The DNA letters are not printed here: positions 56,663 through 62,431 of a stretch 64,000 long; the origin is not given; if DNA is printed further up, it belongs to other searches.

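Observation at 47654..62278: A shared ~250-aa C-terminal head domain is the alternative ending to the S74 chaperone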

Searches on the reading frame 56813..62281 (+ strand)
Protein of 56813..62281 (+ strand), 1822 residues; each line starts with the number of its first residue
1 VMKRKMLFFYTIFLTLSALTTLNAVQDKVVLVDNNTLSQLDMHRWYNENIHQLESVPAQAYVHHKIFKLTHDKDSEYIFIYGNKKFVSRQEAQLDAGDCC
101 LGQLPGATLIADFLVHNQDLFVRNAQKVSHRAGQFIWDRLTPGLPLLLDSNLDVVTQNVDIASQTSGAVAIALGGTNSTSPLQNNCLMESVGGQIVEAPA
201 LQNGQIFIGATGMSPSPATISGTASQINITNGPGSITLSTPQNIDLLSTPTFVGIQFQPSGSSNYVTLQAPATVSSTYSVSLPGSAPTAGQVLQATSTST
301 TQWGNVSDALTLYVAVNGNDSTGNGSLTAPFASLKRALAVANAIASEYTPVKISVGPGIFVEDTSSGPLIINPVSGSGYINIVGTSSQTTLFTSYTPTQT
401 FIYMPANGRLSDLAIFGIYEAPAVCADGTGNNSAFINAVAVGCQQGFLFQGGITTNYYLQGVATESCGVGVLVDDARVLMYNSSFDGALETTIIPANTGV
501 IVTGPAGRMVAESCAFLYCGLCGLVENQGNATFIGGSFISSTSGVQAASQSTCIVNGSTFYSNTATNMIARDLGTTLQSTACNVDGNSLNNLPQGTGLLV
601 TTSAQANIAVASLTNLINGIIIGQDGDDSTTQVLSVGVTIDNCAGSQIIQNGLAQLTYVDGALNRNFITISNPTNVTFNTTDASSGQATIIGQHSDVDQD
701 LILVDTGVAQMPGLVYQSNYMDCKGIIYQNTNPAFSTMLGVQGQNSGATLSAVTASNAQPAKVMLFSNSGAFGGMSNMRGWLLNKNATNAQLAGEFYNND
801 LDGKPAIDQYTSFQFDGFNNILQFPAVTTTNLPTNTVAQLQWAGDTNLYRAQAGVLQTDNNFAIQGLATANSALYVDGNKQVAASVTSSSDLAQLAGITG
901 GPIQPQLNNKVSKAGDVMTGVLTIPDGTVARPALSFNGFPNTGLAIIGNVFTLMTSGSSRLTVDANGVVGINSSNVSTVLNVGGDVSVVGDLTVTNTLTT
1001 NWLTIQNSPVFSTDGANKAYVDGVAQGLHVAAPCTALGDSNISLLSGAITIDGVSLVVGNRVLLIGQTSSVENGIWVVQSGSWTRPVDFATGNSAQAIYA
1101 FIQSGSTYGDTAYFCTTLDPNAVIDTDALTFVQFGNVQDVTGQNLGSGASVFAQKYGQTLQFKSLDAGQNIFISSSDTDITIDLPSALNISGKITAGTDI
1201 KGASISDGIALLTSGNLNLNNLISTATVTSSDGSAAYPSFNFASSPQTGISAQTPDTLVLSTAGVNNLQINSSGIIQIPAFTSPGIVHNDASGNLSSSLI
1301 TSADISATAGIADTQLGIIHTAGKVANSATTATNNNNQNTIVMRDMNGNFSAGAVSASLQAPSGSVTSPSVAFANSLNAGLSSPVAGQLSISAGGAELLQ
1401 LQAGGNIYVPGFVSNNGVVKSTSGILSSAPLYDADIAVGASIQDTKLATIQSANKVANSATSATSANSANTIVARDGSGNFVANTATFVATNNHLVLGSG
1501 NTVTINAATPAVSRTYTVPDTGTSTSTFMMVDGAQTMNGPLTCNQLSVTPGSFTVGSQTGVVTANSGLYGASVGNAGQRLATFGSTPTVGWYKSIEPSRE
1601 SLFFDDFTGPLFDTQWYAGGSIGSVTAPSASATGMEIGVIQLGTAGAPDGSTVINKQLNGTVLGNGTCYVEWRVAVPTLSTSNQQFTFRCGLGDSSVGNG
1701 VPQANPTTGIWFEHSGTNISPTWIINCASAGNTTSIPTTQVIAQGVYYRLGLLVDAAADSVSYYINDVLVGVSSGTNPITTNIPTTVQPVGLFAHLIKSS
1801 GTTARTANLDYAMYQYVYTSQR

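Call 9: search_protein_families(library=pfam, proteins=[window:56813-62281:+], max_evalue=0.1)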
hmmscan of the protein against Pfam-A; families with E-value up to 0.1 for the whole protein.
window:56813-62281:+ (1822 aa): 0 families

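Call 14: search_protein_families(library=phrogs, proteins=[window:56813-62281:+], max_evalue=1)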
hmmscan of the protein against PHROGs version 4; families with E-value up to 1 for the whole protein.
window:56813-62281:+ (1822 aa): 2 families
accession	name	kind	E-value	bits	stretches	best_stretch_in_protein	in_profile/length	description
phrog_17264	-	unknown function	3.9e-16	60.1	1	1040-1158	7-122/147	-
phrog_1987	-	unknown function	0.28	12.6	1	17-93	42-119/128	-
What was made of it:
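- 56816..62281 (+): O4: a 1821-aa fibre protein with a signal peptide, a different body (no similarity to the S74-ending proteins) and the tip. Its ATG overlaps the O3 stop codon (TGATG). Call 14: phrog_17264 at aa 1040-1158.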

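Call 79: search_solved_structures(query=window:56813-62281:+, max_evalue=0.01)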
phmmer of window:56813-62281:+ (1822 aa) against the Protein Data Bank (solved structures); distinct sequences matched with E-value up to 0.01: 1.
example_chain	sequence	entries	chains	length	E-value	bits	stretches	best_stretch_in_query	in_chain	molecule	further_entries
9nx3_A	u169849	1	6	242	4.9e-07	30.7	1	1039-1111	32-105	Capsid decoration protein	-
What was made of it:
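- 56816..62281 (+): Call 79.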

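Call 86: search_protein_families(library=ncbifam, proteins=[window:56816-62281:+], max_evalue=0.01)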
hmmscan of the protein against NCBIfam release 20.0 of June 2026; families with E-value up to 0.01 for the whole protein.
window:56816-62281:+ (1821 aa): 0 families
